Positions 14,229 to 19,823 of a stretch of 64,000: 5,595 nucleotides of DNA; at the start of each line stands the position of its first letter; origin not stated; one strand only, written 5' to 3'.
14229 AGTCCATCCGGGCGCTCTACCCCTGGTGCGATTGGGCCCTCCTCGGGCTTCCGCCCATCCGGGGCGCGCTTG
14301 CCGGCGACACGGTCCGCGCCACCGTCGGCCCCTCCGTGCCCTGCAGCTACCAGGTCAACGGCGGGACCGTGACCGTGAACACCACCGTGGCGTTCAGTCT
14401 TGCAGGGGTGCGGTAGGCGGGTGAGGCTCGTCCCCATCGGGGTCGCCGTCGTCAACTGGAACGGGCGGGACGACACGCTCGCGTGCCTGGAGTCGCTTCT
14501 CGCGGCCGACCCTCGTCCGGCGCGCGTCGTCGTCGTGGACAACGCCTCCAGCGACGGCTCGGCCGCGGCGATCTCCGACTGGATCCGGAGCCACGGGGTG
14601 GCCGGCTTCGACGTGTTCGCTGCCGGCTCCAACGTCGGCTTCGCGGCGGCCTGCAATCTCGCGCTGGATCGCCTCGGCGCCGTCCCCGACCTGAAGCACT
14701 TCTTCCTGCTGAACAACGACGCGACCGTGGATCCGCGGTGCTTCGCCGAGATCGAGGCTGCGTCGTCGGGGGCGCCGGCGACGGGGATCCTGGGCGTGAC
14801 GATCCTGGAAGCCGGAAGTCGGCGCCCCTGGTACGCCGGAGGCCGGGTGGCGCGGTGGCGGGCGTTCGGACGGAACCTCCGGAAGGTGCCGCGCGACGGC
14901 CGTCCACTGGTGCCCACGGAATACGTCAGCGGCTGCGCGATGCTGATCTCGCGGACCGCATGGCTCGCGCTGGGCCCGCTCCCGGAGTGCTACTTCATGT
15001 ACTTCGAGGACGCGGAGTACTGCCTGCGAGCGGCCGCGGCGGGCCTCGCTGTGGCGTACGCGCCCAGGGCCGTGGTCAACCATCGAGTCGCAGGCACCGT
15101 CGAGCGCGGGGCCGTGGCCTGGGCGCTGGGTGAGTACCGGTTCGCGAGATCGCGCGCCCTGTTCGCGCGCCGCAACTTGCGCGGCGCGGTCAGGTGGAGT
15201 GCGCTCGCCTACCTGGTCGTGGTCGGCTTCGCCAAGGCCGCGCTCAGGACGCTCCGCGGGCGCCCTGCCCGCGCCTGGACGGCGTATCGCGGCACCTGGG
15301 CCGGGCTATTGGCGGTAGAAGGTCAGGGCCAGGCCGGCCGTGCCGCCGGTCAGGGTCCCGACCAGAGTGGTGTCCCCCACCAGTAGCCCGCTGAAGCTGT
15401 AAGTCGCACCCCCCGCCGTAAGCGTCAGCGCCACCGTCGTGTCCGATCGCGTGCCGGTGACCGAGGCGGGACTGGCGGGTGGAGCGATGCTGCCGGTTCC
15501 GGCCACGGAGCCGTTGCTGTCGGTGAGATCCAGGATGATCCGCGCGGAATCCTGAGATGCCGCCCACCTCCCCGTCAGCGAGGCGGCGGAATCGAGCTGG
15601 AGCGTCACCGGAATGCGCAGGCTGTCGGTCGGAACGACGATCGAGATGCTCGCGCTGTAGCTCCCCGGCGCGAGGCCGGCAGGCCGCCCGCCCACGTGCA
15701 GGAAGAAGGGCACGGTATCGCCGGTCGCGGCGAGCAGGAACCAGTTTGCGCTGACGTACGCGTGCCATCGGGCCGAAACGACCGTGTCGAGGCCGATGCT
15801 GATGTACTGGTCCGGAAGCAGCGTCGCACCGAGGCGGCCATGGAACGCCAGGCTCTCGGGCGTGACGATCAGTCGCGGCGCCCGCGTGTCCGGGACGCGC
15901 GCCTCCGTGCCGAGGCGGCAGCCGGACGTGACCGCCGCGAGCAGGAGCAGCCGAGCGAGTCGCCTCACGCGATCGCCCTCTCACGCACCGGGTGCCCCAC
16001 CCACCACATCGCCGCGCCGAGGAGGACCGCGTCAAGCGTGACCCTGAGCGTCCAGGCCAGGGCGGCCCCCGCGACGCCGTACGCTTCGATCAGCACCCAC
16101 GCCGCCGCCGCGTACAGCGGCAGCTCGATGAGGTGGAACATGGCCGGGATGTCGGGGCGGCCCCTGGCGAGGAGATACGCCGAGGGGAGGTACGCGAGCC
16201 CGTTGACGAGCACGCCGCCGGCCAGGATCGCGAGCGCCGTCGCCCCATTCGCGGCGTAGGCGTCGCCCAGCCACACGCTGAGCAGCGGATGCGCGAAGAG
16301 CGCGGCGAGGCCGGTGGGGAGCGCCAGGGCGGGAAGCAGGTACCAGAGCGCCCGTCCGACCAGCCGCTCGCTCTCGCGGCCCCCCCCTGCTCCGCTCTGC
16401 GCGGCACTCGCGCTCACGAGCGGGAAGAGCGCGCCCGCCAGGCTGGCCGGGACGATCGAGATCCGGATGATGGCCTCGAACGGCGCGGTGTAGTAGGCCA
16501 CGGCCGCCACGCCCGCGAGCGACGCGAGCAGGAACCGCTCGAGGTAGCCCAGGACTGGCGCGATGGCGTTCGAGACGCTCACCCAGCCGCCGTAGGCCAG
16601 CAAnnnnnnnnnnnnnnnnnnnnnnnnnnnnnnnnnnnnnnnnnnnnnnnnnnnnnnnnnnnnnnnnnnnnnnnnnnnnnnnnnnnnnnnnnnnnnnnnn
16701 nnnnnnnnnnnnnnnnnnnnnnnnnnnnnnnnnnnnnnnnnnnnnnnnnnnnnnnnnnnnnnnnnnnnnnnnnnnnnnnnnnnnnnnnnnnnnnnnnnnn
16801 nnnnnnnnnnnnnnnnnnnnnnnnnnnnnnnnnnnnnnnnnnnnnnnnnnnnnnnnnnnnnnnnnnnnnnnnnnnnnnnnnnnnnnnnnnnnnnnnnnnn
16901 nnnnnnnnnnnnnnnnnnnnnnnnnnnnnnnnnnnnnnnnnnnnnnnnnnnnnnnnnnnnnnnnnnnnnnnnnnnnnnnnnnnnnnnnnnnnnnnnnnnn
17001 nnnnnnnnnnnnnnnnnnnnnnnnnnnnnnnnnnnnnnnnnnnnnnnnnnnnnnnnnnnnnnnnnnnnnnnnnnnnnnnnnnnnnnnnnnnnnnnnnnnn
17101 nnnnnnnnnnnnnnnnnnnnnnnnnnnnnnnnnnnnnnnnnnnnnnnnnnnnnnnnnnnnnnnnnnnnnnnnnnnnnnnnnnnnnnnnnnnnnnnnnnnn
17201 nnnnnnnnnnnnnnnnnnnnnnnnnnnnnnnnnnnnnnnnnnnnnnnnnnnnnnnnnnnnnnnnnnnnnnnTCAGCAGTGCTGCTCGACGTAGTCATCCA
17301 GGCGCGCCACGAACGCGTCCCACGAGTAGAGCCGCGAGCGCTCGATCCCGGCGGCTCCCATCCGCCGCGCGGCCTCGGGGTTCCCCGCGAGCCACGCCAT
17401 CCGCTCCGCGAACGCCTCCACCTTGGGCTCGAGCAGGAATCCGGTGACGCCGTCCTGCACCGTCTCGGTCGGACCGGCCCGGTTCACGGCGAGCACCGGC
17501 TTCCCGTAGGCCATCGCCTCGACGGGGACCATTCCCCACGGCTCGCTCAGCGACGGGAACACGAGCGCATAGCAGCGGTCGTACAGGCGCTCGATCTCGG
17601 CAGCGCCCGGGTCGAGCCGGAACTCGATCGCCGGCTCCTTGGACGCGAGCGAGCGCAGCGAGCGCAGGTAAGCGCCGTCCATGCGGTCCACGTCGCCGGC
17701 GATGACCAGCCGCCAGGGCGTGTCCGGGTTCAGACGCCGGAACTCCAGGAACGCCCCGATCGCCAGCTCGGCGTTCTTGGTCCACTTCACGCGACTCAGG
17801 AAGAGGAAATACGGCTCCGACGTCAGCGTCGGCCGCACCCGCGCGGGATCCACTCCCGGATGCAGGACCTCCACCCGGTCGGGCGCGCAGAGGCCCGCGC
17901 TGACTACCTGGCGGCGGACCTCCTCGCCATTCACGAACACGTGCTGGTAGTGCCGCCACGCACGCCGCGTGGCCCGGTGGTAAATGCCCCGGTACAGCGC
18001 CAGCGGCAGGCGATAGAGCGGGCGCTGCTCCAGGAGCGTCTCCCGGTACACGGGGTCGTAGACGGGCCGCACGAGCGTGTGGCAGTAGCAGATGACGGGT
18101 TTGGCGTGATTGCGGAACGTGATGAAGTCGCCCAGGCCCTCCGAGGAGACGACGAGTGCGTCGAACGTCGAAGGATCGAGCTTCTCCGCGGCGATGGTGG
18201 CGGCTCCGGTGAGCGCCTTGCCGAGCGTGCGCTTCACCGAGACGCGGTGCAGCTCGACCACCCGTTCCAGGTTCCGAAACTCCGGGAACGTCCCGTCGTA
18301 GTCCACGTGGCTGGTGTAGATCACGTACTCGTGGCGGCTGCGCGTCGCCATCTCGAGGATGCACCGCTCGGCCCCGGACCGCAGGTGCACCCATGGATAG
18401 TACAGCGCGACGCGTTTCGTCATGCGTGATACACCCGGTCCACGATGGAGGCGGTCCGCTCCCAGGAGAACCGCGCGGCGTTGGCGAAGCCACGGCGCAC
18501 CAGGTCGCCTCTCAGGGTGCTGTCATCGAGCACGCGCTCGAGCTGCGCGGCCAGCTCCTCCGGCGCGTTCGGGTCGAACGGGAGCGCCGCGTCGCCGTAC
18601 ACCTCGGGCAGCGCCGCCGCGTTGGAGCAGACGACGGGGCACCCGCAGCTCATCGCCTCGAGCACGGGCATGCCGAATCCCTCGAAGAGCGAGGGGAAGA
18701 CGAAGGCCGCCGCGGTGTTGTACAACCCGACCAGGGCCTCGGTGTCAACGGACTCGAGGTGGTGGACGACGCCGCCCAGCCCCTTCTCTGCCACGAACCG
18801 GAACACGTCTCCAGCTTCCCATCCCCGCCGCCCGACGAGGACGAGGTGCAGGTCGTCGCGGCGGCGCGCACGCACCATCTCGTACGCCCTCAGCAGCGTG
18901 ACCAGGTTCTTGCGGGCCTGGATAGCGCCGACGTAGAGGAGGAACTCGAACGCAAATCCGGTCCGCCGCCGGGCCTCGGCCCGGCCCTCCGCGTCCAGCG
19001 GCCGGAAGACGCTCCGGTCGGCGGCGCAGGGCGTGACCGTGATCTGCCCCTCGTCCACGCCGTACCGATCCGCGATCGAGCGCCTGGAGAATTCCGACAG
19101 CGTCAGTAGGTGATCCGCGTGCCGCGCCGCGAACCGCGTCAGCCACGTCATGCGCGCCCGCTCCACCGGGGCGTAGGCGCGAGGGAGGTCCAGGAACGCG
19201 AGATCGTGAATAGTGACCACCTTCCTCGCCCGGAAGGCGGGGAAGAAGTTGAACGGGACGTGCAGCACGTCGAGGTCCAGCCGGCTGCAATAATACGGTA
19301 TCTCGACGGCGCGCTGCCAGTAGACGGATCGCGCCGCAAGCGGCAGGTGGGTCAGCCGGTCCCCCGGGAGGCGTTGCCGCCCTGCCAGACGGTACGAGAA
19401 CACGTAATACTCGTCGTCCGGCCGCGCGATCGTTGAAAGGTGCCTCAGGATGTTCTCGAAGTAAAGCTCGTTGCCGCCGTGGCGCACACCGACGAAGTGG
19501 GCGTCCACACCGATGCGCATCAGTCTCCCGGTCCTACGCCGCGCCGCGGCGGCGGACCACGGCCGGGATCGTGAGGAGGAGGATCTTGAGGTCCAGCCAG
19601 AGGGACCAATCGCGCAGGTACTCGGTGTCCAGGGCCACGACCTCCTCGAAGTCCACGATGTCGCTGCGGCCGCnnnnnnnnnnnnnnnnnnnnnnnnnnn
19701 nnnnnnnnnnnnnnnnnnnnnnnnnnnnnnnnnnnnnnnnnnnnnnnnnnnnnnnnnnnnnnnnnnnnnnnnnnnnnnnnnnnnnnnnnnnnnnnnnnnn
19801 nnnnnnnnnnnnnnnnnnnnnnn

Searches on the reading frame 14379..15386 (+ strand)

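Call 24: search_protein_families(library=pfam, proteins=[window:14379-15386:+], max_evalue=0.001)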
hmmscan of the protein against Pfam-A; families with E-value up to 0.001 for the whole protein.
window:14379-15386:+ (335 aa): 3 families
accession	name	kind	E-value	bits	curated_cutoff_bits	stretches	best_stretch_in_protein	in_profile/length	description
PF00535.33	Glycos_transf_2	-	2.7e-10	40.8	23.3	1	22-172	2-141/168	Glycosyl transferase family 2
PF13641.12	Glyco_tranf_2_3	-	5.8e-10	40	27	1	20-236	3-212/230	Glycosyltransferase like family 2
PF13632.12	Glyco_trans_2_3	-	1.6e-06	28.5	27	1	108-283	2-175/198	Glycosyl transferase family group 2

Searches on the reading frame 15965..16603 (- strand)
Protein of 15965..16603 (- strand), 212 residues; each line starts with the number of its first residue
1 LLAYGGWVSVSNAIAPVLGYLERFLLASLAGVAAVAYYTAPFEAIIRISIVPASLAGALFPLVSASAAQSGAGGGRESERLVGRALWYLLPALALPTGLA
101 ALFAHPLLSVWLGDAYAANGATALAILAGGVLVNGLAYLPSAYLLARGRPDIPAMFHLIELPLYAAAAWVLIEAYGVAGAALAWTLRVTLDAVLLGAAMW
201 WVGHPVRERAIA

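Call 42: search_protein_families(library=pfam, proteins=[window:15965-16603:-], max_evalue=0.01)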
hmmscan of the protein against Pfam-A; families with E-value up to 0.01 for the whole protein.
window:15965-16603:- (212 aa): 2 families
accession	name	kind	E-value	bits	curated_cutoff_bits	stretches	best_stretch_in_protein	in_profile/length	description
PF03023.19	MurJ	-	0.00011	21.4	27.4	1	23-195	220-395/451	Lipid II flippase MurJ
PF01943.22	Polysacc_synt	-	0.00015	21.7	28.2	1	1-64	207-271/274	Polysaccharide biosynthesis protein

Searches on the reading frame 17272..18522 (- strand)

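Call 25: search_protein_families(library=pfam, proteins=[window:17272-18522:-], max_evalue=0.001)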
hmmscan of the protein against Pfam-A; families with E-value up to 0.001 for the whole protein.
window:17272-18522:- (416 aa): 5 families
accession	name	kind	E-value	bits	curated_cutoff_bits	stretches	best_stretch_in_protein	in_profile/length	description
PF00534.26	Glycos_transf_1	-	2.3e-31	109.1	26.4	1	234-394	13-171/172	Glycosyl transferases group 1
PF13692.12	Glyco_trans_1_4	-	6.6e-24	85.2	27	1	237-379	2-140/142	Glycosyl transferases group 1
PF20706.3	GT4-conflict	-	4.9e-13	49.2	26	1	200-388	155-364/385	Family 4 Glycosyltransferase in conflict systems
PF13439.12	Glyco_transf_4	-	3.5e-10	40.6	28.5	1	49-228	2-170/170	Glycosyltransferase Family 4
PF13579.12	Glyco_trans_4_4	-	1.4e-05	25.9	29.7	1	57-223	9-158/158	Glycosyl transferase 4-like domain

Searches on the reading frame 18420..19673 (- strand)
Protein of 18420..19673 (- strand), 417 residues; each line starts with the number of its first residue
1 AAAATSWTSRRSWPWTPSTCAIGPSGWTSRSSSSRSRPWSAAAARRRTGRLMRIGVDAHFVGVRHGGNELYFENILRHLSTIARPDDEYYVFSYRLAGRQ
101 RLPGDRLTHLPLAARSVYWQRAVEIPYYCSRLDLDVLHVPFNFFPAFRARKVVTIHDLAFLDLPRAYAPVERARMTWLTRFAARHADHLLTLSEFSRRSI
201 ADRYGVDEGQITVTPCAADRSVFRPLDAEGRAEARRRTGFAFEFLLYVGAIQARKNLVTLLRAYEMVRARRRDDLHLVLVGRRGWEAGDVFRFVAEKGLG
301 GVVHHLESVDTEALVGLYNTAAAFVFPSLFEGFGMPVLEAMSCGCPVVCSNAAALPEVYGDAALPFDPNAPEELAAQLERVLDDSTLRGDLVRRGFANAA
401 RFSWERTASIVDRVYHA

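Call 25: search_protein_families(library=pfam, proteins=[window:18420-19673:-], max_evalue=0.001)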
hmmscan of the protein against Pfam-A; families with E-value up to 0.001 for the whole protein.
window:18420-19673:- (417 aa): 6 families
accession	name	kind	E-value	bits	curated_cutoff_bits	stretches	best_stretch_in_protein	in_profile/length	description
PF00534.26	Glycos_transf_1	-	2.1e-31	109.2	26.4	1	243-395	16-169/172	Glycosyl transferases group 1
PF13692.12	Glyco_trans_1_4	-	9.4e-28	97.7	27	1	245-384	4-142/142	Glycosyl transferases group 1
PF13439.12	Glyco_transf_4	-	2.2e-12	47.8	28.5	1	85-220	18-168/170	Glycosyltransferase Family 4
PF13524.12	Glyco_trans_1_2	-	5.9e-11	42.9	25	1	267-403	6-134/144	Glycosyl transferase-like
PF20706.3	GT4-conflict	-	1.8e-10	40.8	26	1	249-355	204-316/385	Family 4 Glycosyltransferase in conflict systems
PF13579.12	Glyco_trans_4_4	-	4e-08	34.2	29.7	1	102-216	37-157/158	Glycosyl transferase 4-like domain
